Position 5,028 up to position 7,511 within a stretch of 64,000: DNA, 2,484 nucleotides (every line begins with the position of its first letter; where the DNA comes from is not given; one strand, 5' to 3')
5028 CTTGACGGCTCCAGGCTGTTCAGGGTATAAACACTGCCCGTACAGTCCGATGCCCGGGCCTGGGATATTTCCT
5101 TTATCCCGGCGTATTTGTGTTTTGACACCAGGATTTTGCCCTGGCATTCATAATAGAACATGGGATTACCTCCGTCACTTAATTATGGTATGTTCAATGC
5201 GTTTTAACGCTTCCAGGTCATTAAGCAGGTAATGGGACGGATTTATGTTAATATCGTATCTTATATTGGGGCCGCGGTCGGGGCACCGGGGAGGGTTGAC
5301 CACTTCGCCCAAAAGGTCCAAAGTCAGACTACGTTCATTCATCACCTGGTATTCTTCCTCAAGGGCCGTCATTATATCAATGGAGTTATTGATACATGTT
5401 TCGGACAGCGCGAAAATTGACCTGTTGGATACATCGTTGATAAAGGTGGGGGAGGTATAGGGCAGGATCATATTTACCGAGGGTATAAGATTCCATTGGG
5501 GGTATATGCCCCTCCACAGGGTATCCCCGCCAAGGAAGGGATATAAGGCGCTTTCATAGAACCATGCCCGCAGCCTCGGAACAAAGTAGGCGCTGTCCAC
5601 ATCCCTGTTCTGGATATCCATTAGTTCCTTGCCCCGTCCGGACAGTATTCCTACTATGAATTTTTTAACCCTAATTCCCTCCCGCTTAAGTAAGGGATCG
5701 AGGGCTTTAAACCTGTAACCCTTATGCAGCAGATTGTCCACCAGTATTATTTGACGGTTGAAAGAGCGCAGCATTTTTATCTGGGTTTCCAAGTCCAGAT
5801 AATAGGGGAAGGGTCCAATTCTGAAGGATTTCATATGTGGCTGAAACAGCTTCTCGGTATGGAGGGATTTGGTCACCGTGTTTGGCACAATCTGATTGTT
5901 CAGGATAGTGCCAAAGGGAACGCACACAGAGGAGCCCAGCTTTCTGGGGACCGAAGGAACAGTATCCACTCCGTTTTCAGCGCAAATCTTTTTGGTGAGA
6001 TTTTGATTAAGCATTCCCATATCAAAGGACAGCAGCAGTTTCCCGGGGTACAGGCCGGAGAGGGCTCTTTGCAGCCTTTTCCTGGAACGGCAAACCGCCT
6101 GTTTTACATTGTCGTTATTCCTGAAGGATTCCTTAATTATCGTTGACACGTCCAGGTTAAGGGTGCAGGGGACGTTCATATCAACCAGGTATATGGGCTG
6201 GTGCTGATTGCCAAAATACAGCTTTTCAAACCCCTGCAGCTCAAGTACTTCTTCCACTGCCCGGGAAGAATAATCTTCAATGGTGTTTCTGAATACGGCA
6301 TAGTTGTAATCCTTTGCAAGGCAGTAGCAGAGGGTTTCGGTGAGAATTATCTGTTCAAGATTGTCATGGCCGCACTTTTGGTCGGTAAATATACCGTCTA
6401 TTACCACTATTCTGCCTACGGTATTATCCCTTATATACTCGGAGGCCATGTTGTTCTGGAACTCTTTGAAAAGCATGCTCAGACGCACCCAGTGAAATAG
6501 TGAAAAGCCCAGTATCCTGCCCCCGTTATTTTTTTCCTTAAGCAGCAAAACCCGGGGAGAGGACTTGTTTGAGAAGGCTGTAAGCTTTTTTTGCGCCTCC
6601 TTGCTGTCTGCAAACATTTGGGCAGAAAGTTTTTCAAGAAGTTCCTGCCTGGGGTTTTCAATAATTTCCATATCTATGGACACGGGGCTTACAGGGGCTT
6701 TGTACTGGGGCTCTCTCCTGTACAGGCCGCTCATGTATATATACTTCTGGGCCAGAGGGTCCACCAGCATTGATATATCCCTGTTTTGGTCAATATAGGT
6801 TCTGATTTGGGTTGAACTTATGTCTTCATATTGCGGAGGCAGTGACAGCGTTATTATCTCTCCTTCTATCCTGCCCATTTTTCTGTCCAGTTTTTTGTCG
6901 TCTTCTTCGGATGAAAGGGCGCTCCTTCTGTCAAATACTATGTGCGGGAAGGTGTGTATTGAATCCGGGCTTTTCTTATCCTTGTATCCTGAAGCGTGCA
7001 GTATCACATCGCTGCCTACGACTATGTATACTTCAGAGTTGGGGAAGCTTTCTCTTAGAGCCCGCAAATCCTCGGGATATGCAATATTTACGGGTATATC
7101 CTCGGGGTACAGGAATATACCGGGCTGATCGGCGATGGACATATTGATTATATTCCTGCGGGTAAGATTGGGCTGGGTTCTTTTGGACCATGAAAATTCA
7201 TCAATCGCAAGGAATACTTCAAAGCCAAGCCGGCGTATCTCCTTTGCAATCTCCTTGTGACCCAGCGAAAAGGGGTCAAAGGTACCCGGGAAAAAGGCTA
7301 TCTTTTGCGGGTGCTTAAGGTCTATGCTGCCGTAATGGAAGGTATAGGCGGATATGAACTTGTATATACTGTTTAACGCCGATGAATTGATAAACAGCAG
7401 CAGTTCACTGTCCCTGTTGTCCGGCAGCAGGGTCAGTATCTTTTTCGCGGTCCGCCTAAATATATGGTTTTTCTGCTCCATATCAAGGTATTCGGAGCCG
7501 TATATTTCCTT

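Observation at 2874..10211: Three-gene operon: 1678-aa HD + HIGH-nucleotidyltransferase + PRTase-like giant protein with LDH-like dehydrogenase and Fe-S flavoprotein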

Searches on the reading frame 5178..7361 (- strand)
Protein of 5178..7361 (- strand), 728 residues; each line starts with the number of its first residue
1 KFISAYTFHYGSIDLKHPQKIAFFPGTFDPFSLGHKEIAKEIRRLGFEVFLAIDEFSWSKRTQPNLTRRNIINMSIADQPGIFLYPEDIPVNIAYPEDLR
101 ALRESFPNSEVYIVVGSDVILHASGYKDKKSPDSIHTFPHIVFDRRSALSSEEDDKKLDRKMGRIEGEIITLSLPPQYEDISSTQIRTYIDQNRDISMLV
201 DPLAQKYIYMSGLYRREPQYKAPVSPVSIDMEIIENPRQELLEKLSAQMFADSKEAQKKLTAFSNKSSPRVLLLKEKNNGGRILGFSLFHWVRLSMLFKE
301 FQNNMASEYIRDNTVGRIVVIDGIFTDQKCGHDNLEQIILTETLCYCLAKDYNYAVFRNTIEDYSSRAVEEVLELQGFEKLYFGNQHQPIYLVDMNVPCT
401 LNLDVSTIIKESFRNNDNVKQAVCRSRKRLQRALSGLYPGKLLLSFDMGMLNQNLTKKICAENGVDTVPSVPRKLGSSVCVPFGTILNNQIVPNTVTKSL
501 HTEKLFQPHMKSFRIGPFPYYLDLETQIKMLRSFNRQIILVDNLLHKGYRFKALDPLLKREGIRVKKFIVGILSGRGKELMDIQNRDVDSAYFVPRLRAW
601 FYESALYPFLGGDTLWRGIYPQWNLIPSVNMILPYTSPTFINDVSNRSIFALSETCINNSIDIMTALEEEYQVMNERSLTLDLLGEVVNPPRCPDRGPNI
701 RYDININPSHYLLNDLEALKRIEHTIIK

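Call 35: predict_structure(alignment_id=A3)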
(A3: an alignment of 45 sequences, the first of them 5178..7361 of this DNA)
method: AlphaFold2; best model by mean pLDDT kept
length: 728 residues; sequences in the alignment: 45
mean_pLDDT: 82.4   pTM: 0.83
mean pLDDT of the five models: 82.4, 81.6, 81.2, 80.4, 77.5
residues with pLDDT >= 90: 232; 70-90: 383; 50-70: 101; < 50: 12
segments of 3 or more residues with pLDDT < 50: 57-62, 218-222
pLDDT, mean of each block of 10 residues (from residue 1): 62 73 75 77 88 59 66 75 83 87 90 85 80 91 68 77 88 72 68 76 78 57 60 92 90 89 92 83 91 91 89 90 86 86 96 92 75 94 77 94 88 88 95 91 92 87 82 79 72 69 79 81 84 87 84 88 92 93 90 92 87 73 72 61 85 93 95 89 81 72 85 89 82
secondary structure, 60 per line:
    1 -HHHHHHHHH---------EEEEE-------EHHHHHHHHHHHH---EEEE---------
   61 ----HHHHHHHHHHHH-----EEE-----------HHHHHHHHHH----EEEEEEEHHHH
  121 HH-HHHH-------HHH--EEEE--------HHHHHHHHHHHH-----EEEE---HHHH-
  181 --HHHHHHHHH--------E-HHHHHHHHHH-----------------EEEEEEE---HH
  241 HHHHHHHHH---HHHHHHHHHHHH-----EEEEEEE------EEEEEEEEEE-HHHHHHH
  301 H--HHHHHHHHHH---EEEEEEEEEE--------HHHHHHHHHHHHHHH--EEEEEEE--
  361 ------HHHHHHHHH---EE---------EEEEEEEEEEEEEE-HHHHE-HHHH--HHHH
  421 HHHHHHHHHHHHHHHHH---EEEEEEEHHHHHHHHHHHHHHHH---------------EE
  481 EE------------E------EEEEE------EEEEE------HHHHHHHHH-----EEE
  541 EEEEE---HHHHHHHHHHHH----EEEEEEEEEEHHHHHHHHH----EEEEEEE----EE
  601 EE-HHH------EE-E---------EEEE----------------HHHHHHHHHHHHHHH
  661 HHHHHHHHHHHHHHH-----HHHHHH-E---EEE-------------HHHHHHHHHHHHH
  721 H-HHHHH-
elements in order (helices of 4 or more, strands of 3 or more residues): H2-10 E20-24 H33-44 E48-51 H65-76 E82-84 H96-105 E110-116 H117-122 H124-127 E140-143 H152-163 E169-172 H176-179 H183-191 H202-211 E229-235 H239-249 H253-264 E270-276 E283-292 H294-301 H304-313 E317-326 H335-349 E352-358 H367-375 E390-403 H405-408 H411-414 H417-437 E441-447 H448-463 E479-482 E502-506 E513-517 H524-532 E538-545 H549-560 E565-574 H575-583 E588-594 E599-602 E626-629 H646-675 H681-686 E692-694 H708-721 H723-727
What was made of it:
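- On Type-I PRTase: The AF2 model is confident (pLDDT about 85-95 for much of this region, with dips to about 60-75; call 35).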

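Call 38: fold_search(model_id=the predicted structure, library=pdb)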
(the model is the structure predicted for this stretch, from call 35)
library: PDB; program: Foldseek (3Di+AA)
matches with E <= 10: 1824; with E <= 0.001: 145
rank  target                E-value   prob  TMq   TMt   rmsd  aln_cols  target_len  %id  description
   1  6kg3_A                1.0e-08  1.00  0.23  0.71   4.9       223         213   21  Crystal structure of Nicotinic acid mononucleotide adenylyltransferase mutant P22K/Y84V/Y118D/C132Q/W176F from Escheri (released 2020-07-15)
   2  1kaq_E                1.3e-08  1.00  0.21  0.77   4.1       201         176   20  Structure of Bacillus subtilis Nicotinic Acid Mononucleotide Adenylyl Transferase (released 2002-07-12)
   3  9fyb_B                4.5e-08  1.00  0.22  0.77   4.0       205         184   22  Structural Insights into the NMN Complex of Nicotinate Nucleotide Adenylyltransferase from Enterococcus faecium via Co (released 2024-07-17)
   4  8aii                  4.7e-08  1.00  0.21  0.76   3.9       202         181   22  High Resolution Crystal Structure of Enterococcus faecium Nicotinate Nucleotide Adenylyltransferase Complexed with Adeni (released 2023-08-16)
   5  8aih                  6.6e-08  1.00  0.21  0.74   4.1       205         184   21  Crystal Structure of Enterococcus faecium Nicotinate Nucleotide Adenylyltransferase at 1.9 Angstroms Resolution (released 2023-08-16)
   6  4ybr_B                7.7e-08  1.00  0.22  0.74   4.4       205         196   20  Structure of Mycobacterium tuberculosis NadD in complex with NADP, P21212 (released 2016-02-03)
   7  4rpi_D                9.1e-08  1.00  0.23  0.77   3.3       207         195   21  Crystal Structure of Nicotinate Mononucleotide Adenylyltransferase from Mycobacterium tuberculosis (released 2015-01-28)
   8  6buv_B                9.1e-08  1.00  0.23  0.77   3.7       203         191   22  Structure of Mycobacterium tuberculosis NadD in complex with inhibitor [(1~{R},2~{R},5~{S})-5-methyl-2-propan-2-yl-cyc (released 2018-12-12)
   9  4ymi_B                9.1e-08  1.00  0.23  0.74   4.2       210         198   23  Crystal structure of probable nicotinate-nucleotide adenylyltransferase from Mycobacterium abcessus in complex with NA (released 2016-03-09)
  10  4rpi_A                9.6e-08  1.00  0.22  0.75   3.7       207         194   21  Crystal Structure of Nicotinate Mononucleotide Adenylyltransferase from Mycobacterium tuberculosis (released 2015-01-28)
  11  5vir_B                1.1e-07  1.00  0.22  0.74   4.1       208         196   24  Crystal structure of probable nicotinate-nucleotide adenylyltransferase from Mycobacterium abscessus in complex with N (released 2017-04-26)
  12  4ymi_A                1.7e-07  1.00  0.21  0.78   3.7       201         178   22  Crystal structure of probable nicotinate-nucleotide adenylyltransferase from Mycobacterium abcessus in complex with NA (released 2016-03-09)
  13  1kaq_A                2.0e-07  1.00  0.22  0.77   3.9       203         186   21  Structure of Bacillus subtilis Nicotinic Acid Mononucleotide Adenylyl Transferase (released 2002-07-12)
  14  1nup_A                2.1e-07  1.00  0.23  0.70   4.7       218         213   16  CRYSTAL STRUCTURE OF HUMAN CYTOSOLIC NMN/NaMN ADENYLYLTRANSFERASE COMPLEX WITH NMN (released 2003-06-03)
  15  4s1o_A                2.5e-07  1.00  0.21  0.77   3.8       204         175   20  Structure of Mycobacterium tuberculosis NadD in complex with NADP (released 2016-01-20)
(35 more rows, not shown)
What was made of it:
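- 6039..6677 (-): Degenerate GNAT-fold domain (residues ~1133-1345) lacking the acyl-CoA Q/RxxGxG/A loop. It is the least conserved module. Foldseek GNAT hits (call 38).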

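Call 102: search_protein_representatives(protein=window:5178-7361:-)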
Query: 728 residues. Proteins with E-value up to 0.001 (for the whole library): 1088; up to 1e-10: 410; up to 1e-30: 216. The best 150 are listed.
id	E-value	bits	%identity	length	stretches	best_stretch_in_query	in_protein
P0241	0.0e+00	1025.8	62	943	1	1-723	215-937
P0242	6.0e-288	973.2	61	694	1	33-727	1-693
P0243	2.1e-265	898.7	54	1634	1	1-727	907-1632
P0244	2.4e-236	802.7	51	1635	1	1-728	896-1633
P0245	4.2e-235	798.6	50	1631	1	1-727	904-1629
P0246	7.4e-230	781.2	50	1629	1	1-726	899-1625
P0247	3.6e-228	775.6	49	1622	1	1-725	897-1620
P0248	2.8e-226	769.4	51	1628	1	1-727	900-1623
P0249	1.9e-219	746.8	48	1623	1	1-724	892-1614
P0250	7.5e-219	744.8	48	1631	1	2-724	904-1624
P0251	1.8e-216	736.9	48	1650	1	1-726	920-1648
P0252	6.7e-216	735.1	51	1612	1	1-725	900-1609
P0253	3.8e-213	726.0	46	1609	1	1-725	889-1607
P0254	2.5e-212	723.2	47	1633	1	1-726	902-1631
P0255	1.5e-205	700.9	47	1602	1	1-724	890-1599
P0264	3.7e-193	659.9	43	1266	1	2-722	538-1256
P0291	9.9e-163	559.3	43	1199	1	11-724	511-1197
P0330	1.4e-123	429.9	42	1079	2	392-724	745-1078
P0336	1.9e-115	403.0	42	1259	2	388-699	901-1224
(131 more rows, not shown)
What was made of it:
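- Checked: About 216 clusters at 50% identity match the C-terminal half at E<=1e-30 (call 102).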

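Call 104: find_encoding_contigs(protein=P0336, flank=8000, max_places=2)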
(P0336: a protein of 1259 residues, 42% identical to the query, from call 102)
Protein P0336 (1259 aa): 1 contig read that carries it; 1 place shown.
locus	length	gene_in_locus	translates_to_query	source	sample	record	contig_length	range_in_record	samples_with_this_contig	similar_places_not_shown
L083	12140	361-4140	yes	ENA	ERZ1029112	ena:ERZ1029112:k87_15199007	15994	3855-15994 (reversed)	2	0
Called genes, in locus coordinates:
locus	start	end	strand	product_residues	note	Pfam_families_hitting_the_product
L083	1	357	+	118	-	?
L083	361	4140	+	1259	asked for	-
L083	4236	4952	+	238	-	PF06161:DUF975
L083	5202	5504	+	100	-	PF20124:DUF6514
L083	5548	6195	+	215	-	PF01205:Impact_N, PF09186:DUF1949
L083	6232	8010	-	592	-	PF00009:GTP_EFTU, PF01926:MMR_HSR1 (weak), PF03144:GTP_EFTU_D2, PF22042:EF-G_D2, PF00679:EFG_C, PF21018:BipA_C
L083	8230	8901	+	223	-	PF00436:SSB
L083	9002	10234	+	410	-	PF13393:tRNA-synt_His, PF00587:tRNA-synt_2b (weak)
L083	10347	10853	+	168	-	PF02572:CobA_CobO_BtuR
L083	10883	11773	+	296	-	PF00701:DHDPS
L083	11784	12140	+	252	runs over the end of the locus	PF01113:DapB_N, PF05173:DapB_C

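Call 105: find_encoding_contigs(protein=P0264, flank=8000, max_places=2)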
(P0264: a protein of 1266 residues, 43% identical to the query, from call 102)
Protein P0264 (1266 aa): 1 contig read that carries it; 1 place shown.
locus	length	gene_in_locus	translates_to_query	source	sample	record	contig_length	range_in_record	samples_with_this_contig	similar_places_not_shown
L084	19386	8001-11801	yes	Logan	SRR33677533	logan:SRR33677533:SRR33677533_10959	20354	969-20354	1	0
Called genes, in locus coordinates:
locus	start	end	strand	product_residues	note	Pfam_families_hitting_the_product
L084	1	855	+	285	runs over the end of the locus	-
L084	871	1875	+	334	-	PF01699:Na_Ca_ex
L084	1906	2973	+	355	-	PF01321:Creatinase_N, PF00557:Peptidase_M24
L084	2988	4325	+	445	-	PF00342:PGI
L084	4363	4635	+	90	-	PF06803:DUF1232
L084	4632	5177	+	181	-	PF00156:Pribosyltran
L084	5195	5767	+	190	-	PF06130:PTAC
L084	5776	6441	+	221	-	PF01791:DeoC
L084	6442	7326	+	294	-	PF00781:DAGK_cat, PF19279:YegS_C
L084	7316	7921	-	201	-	-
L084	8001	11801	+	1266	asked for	PF01467:CTP_transf_like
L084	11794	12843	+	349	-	PF00056:Ldh_1_N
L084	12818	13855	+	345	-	PF03358:FMN_red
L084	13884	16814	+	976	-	PF01869:BcrAD_BadFG, PF09989:DUF2229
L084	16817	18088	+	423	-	PF09989:DUF2229 (faint)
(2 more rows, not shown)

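Call 106: find_encoding_contigs(protein=P0291, flank=8000, max_places=2)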
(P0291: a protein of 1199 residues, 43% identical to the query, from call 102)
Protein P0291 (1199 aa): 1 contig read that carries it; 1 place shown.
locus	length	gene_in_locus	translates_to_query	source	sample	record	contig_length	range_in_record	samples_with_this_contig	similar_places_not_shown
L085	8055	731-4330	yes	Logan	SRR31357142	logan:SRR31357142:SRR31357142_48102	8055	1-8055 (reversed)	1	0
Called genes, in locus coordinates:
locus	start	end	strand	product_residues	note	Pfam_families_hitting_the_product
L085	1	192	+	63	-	?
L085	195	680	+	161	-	-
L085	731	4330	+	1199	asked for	PF01467:CTP_transf_like (faint)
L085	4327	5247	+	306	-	PF00056:Ldh_1_N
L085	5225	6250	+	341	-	PF03358:FMN_red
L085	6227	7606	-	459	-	-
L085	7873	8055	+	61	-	?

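Call 107: find_encoding_contigs(protein=P0330, flank=8000, max_places=2)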
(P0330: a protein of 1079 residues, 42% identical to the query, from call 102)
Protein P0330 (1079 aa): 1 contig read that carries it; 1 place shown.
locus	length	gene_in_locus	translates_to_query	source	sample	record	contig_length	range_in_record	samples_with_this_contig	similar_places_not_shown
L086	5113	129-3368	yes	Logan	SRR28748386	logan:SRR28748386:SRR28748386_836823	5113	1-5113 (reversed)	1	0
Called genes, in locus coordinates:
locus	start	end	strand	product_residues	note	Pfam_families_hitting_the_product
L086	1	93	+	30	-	?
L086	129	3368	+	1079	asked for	PF01467:CTP_transf_like (faint)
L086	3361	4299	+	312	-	PF00056:Ldh_1_N (weak)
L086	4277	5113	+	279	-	?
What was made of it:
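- They also follow HD-less variants (calls 105-107).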

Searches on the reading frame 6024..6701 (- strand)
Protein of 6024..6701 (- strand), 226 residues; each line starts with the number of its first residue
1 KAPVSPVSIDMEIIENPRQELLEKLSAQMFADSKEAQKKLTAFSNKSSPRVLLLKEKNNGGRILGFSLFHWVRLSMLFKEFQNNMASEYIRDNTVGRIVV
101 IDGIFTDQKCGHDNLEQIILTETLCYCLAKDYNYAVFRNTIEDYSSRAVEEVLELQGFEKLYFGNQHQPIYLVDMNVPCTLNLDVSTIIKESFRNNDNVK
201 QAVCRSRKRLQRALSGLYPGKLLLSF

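Call 88: search_protein_families(library=pfam, alignment_id=A8, max_evalue=10)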
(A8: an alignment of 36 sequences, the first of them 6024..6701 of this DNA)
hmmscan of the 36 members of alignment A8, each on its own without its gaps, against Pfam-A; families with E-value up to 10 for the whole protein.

A. member 1, window:6024-6701:- (226 aa): 0 families

B. families by the number of members that match (of 36 scanned): 31 families (the first 25 are shown)
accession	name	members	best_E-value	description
PF11794.13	HpaB_N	4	0.00018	4-hydroxyphenylacetate 3-hydroxylase N terminal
PF13399.11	LytR_C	2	0.0017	LytR cell envelope-related transcriptional attenuator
PF17827.6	PrmC_N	2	0.13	PrmC N-terminal domain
PF04443.18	LuxE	1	0.012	Acyl-protein synthetase, LuxE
PF25042.1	DUF7787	1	0.014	Domain of unknown function (DUF7787)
PF22530.2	Terminase-T7_RNaseH-like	1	0.015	Terminase Bacteriophage T7, Ribonuclease H-like domain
PF03876.22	SHS2_Rpb7-N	1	0.018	SHS2 domain found in N terminus of Rpb7p/Rpc25p/MJ0397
PF13545.12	HTH_Crp_2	1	0.028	Crp-like helix-turn-helix domain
PF00044.30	Gp_dh_N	1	0.042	Glyceraldehyde 3-phosphate dehydrogenase, NAD binding domain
PF01390.26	SEA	1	0.042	SEA domain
PF18152.6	DAHP_snth_FXD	1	0.052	DAHP synthase ferredoxin-like domain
PF14035.11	YlzJ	1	0.059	YlzJ-like protein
PF13411.12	MerR_1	1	0.059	MerR HTH family regulatory protein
PF03698.18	UPF0180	1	0.064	Uncharacterised protein family (UPF0180)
PF16830.10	NBD94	1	0.067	Nucleotide-Binding Domain 94 of RH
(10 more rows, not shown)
